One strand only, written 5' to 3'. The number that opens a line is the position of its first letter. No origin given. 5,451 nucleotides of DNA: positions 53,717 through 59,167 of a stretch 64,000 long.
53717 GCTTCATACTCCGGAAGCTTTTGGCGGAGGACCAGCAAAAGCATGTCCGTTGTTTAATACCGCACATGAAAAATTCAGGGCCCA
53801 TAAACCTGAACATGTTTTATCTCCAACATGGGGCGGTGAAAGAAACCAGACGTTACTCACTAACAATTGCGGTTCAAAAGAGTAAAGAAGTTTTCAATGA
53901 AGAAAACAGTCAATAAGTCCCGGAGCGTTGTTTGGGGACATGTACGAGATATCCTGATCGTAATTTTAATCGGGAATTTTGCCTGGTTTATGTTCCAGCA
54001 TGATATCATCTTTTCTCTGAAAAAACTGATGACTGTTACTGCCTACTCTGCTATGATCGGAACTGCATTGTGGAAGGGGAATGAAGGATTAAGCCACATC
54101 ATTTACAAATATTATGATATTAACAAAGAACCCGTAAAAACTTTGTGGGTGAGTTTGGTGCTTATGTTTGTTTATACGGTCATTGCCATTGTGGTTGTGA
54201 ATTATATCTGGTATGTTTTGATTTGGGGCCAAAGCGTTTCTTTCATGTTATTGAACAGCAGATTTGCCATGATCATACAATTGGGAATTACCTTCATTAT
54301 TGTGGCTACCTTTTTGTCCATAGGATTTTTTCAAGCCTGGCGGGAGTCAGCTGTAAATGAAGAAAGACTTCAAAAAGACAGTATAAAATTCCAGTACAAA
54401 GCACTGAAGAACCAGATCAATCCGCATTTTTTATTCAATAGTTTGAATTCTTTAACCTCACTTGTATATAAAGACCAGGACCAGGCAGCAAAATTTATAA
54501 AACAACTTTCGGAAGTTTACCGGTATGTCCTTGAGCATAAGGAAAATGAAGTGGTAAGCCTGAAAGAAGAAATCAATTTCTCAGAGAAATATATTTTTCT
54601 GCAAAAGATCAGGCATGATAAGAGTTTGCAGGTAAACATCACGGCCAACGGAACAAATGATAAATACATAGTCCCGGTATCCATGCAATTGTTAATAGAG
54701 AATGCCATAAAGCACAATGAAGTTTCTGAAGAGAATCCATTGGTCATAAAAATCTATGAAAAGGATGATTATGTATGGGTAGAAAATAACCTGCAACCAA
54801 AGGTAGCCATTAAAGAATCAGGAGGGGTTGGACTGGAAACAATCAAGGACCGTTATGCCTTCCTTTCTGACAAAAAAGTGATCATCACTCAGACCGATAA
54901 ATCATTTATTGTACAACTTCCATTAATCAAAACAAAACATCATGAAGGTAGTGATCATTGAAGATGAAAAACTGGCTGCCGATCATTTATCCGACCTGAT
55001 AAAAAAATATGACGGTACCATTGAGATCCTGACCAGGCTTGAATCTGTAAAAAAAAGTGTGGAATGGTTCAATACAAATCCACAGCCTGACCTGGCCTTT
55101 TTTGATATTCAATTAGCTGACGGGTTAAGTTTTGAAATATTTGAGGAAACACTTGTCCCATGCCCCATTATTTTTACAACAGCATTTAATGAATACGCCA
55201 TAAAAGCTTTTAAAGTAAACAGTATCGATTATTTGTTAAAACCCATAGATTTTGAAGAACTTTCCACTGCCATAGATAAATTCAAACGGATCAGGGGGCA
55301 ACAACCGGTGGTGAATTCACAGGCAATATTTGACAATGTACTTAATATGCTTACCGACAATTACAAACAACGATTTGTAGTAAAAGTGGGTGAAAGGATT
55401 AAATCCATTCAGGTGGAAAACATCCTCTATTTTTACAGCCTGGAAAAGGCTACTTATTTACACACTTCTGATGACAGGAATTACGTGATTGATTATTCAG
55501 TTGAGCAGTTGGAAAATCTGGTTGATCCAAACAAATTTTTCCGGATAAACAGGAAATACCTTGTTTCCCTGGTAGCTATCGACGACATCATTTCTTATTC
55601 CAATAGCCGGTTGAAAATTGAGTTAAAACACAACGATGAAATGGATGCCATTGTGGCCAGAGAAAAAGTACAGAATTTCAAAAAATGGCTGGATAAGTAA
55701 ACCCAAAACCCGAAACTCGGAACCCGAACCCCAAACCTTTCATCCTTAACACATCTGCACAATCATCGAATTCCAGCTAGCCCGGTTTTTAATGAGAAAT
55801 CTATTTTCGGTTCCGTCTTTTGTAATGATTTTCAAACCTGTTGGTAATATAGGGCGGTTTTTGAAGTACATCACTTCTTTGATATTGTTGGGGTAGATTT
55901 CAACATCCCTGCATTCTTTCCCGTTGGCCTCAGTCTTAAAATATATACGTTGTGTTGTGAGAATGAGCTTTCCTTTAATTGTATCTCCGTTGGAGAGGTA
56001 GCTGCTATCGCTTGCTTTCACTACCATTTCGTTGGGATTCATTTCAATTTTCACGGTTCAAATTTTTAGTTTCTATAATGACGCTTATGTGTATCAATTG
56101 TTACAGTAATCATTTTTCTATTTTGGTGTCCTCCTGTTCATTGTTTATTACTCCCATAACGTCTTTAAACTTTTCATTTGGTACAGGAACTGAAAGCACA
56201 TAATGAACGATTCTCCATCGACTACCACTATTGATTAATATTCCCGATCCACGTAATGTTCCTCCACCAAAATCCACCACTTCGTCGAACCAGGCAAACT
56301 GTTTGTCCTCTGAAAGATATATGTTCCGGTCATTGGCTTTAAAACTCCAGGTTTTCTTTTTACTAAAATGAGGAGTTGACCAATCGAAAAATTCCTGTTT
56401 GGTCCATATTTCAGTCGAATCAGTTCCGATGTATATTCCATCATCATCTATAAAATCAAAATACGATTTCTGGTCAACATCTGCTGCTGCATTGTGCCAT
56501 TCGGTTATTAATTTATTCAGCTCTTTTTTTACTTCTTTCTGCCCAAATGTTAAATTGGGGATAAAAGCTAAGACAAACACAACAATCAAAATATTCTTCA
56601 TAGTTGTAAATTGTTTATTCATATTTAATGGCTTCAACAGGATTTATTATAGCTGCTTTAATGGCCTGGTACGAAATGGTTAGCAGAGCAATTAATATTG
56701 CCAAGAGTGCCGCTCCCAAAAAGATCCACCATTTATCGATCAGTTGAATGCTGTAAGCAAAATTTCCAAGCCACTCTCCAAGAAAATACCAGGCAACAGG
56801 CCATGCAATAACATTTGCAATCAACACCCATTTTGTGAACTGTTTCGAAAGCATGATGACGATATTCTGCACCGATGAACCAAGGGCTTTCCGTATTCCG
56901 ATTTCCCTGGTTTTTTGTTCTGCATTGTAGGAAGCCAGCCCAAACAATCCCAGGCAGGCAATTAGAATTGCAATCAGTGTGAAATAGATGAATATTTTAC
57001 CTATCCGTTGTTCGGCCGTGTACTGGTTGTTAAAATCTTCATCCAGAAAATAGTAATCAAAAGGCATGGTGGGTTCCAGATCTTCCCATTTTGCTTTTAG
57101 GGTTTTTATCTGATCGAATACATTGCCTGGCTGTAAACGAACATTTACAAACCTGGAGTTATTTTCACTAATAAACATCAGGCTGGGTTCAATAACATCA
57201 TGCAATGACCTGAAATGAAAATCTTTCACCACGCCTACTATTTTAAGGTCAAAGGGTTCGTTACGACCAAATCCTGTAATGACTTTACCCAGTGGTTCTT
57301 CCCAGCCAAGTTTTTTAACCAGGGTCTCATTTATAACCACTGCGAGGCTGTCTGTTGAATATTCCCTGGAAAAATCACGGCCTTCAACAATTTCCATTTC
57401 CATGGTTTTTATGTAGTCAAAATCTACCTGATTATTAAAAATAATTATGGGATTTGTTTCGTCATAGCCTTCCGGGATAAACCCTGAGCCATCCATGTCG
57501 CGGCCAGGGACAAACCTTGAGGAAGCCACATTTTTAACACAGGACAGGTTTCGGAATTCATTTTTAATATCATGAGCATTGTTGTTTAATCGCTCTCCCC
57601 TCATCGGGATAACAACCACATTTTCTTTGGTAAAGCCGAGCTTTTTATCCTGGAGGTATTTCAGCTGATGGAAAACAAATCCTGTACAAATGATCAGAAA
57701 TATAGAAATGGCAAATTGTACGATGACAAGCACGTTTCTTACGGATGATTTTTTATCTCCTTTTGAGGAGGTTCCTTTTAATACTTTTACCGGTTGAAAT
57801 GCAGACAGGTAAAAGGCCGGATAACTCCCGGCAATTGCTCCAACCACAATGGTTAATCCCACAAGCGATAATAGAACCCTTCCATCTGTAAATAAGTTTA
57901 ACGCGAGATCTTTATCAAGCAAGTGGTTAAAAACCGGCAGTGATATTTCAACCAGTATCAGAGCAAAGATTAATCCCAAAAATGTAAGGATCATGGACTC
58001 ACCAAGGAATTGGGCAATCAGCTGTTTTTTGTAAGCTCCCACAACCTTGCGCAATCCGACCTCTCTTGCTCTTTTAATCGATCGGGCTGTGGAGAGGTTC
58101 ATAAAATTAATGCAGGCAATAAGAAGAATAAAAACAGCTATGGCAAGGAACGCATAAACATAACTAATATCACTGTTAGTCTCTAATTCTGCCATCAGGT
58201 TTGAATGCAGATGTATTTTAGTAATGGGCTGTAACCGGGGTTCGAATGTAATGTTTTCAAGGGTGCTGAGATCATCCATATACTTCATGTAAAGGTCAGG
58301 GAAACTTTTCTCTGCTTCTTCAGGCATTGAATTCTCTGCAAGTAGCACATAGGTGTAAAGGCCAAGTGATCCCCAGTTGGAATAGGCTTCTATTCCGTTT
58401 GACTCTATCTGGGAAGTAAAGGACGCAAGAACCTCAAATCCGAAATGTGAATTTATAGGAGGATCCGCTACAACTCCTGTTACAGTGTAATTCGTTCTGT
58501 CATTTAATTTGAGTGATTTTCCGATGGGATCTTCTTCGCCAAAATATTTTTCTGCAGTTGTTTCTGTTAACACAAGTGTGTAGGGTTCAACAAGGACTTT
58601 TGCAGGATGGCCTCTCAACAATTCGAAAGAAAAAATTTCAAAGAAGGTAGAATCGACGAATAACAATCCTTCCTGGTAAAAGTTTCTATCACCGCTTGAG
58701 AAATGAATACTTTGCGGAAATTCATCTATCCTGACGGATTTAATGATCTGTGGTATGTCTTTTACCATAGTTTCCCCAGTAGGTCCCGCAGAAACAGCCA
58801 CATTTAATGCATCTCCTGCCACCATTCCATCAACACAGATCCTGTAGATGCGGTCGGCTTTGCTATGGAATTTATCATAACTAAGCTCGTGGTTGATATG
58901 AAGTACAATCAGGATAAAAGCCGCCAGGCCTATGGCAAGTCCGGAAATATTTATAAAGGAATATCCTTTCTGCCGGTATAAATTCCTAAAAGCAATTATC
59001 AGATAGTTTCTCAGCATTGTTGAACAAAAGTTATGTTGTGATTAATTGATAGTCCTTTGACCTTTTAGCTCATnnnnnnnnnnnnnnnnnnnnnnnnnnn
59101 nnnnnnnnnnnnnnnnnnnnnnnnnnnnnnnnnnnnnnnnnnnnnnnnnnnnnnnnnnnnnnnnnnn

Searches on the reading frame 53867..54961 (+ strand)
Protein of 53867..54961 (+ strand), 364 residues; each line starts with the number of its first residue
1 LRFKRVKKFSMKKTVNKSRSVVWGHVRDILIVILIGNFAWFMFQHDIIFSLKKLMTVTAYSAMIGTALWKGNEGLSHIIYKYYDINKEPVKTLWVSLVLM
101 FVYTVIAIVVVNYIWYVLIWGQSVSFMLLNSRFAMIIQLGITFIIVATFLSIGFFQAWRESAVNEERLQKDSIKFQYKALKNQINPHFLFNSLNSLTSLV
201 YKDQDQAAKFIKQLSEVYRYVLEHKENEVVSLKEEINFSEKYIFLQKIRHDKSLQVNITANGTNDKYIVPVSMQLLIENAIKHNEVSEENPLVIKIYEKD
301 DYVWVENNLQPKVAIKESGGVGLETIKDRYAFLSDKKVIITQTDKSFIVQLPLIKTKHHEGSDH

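Call 12: search_protein_families(library=pfam, proteins=[window:53867-54961:+])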
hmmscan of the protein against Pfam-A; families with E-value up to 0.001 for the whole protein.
window:53867-54961:+ (364 aa): 1 family
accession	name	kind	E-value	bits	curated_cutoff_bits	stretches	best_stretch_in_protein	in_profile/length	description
PF06580.19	His_kinase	-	8.5e-27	93.7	25.2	1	176-253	2-80/81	Histidine kinase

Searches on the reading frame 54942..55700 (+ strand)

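Call 12: search_protein_families(library=pfam, proteins=[window:54942-55700:+])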
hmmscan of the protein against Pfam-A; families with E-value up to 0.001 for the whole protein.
window:54942-55700:+ (252 aa): 2 families
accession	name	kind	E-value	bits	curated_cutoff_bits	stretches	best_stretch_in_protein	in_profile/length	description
PF04397.21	LytTR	-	1.7e-18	67.1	22.6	1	152-250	2-97/98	LytTr DNA-binding domain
PF00072.30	Response_reg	-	3.8e-11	43.6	30.2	1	3-111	1-110/111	Response regulator receiver domain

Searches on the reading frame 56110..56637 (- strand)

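Call 13: search_protein_families(library=pfam, proteins=[window:56110-56637:-])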
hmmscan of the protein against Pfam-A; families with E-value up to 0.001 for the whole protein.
window:56110-56637:- (175 aa): 1 family
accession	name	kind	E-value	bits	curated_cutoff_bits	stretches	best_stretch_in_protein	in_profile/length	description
PF13474.12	SnoaL_3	-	7.9e-25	88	22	1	41-153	2-121/121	SnoaL-like domain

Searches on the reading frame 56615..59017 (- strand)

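Call 13: search_protein_families(library=pfam, proteins=[window:56615-59017:-])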
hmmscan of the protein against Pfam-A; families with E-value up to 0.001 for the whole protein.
window:56615-59017:- (800 aa): 2 families
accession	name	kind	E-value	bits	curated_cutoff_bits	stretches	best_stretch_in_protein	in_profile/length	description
PF12704.14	MacB_PCD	-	1e-35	124.3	27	2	20-239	1-204/207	MacB-like periplasmic core domain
PF02687.27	FtsX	-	1.4e-26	93.3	25.5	2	292-407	2-118/120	FtsX-like permease C-terminal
